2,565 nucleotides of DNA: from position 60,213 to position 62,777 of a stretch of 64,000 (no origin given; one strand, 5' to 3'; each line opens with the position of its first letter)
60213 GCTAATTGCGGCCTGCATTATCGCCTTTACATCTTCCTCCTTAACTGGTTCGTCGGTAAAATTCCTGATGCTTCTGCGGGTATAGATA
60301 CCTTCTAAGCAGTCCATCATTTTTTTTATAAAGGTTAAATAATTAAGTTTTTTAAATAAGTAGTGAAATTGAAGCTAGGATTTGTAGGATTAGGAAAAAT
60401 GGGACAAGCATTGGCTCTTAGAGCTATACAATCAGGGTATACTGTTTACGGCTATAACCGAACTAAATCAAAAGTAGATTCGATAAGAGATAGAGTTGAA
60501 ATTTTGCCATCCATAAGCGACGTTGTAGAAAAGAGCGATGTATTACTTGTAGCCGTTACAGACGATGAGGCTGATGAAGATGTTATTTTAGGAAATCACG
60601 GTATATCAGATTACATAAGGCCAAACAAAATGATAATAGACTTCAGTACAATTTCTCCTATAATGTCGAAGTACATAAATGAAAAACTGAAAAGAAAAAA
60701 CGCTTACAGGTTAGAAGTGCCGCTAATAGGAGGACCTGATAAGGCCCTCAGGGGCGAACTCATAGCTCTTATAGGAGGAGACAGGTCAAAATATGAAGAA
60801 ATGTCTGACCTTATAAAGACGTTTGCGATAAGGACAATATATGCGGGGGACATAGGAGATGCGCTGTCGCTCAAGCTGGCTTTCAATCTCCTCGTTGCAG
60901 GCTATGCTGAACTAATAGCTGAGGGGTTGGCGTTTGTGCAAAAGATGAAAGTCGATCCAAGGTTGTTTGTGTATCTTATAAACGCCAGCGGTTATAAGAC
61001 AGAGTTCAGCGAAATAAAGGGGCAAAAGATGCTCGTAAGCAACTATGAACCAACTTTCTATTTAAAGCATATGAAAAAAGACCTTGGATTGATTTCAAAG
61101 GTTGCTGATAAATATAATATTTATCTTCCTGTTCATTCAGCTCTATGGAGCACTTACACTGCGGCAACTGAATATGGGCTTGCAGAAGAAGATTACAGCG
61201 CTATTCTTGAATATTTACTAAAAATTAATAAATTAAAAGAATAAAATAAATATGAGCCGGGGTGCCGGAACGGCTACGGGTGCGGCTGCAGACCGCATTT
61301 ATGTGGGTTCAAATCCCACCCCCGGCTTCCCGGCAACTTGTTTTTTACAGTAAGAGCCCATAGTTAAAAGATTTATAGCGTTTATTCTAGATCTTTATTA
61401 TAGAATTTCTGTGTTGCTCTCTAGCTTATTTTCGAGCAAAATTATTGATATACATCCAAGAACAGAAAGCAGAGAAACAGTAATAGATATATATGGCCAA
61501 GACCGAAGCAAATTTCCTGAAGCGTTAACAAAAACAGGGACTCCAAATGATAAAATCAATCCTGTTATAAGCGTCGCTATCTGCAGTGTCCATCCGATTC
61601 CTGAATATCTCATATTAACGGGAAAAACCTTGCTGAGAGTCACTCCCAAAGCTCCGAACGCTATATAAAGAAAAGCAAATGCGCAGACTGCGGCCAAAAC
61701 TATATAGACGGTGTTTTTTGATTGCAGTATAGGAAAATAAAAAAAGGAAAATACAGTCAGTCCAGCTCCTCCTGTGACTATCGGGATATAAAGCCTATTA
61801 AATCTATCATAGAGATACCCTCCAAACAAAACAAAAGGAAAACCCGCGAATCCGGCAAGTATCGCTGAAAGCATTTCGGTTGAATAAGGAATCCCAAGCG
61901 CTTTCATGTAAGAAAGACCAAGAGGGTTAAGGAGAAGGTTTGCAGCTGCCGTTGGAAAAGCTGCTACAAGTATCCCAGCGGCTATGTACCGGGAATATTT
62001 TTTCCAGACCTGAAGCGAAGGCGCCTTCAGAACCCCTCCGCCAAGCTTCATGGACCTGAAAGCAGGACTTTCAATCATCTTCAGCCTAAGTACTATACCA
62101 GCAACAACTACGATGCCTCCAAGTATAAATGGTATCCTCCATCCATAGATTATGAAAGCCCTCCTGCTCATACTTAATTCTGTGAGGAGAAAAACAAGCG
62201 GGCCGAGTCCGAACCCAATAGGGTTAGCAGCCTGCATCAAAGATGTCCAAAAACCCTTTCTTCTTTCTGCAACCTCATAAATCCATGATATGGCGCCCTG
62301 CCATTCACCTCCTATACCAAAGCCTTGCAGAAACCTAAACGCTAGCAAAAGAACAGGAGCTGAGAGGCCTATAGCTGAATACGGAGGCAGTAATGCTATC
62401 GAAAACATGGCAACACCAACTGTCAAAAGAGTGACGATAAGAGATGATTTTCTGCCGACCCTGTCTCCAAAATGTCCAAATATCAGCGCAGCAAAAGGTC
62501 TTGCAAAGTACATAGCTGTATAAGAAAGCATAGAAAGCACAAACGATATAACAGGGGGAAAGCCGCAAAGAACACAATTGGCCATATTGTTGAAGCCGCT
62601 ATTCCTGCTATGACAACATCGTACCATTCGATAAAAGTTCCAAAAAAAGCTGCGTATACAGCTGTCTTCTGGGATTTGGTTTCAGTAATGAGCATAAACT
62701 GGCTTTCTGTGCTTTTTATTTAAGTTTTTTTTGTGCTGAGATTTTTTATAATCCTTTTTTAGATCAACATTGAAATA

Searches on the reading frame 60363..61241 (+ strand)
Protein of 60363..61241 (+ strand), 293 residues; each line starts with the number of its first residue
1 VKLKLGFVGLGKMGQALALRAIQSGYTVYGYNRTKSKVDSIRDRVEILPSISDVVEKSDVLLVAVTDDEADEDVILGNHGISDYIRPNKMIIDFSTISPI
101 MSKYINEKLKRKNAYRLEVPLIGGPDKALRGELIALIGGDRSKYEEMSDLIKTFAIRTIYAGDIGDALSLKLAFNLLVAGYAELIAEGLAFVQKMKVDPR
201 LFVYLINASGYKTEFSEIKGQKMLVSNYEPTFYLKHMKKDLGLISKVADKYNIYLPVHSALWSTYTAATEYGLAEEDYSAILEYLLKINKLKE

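Call 62: search_protein_families(library=pfam, proteins=[window:60363-61241:+], max_evalue=0.00001)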
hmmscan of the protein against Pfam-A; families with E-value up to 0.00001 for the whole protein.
window:60363-61241:+ (293 aa): 4 families
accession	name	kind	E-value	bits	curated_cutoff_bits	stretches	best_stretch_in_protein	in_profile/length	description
PF03446.21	NAD_binding_2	-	4.9e-36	124.6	21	1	4-159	1-157/161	NAD binding domain of 6-phosphogluconate dehydrogenase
PF14833.11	NAD_binding_11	-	1.5e-19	70.9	30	1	167-285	3-122/122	NAD-binding of NADP-dependent 3-hydroxyisobutyrate dehydrogenase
PF03807.23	F420_oxidored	-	3.7e-11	43.9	21.6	1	4-70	1-72/94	NADP oxidoreductase coenzyme F420-dependent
PF02826.25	2-Hacid_dh_C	-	1.1e-07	31.8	25.1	1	4-74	38-108/178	D-isomer specific 2-hydroxyacid dehydrogenase, NAD binding domain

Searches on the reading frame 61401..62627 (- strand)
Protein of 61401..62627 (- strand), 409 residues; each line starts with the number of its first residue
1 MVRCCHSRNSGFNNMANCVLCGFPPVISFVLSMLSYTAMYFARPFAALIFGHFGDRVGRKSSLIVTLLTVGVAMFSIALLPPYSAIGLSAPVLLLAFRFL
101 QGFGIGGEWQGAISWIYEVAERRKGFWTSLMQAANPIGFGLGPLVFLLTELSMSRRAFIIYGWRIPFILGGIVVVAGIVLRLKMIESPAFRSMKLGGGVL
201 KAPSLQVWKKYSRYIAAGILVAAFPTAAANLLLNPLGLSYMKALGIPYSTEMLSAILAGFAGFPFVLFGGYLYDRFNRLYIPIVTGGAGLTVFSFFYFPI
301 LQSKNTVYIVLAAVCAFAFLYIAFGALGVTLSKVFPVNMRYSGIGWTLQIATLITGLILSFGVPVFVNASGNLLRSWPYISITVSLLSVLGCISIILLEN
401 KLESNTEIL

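Call 62: search_protein_families(library=pfam, proteins=[window:61401-62627:-], max_evalue=0.00001)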
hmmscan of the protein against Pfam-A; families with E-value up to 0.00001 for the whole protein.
window:61401-62627:- (409 aa): 2 families
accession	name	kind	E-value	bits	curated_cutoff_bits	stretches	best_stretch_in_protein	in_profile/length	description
PF07690.21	MFS_1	-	5.6e-25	88.4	33.4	1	33-348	35-336/347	Major Facilitator Superfamily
PF00083.30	Sugar_tr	-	2.7e-17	63.2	22.3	1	29-193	45-200/452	Sugar (and other) transporter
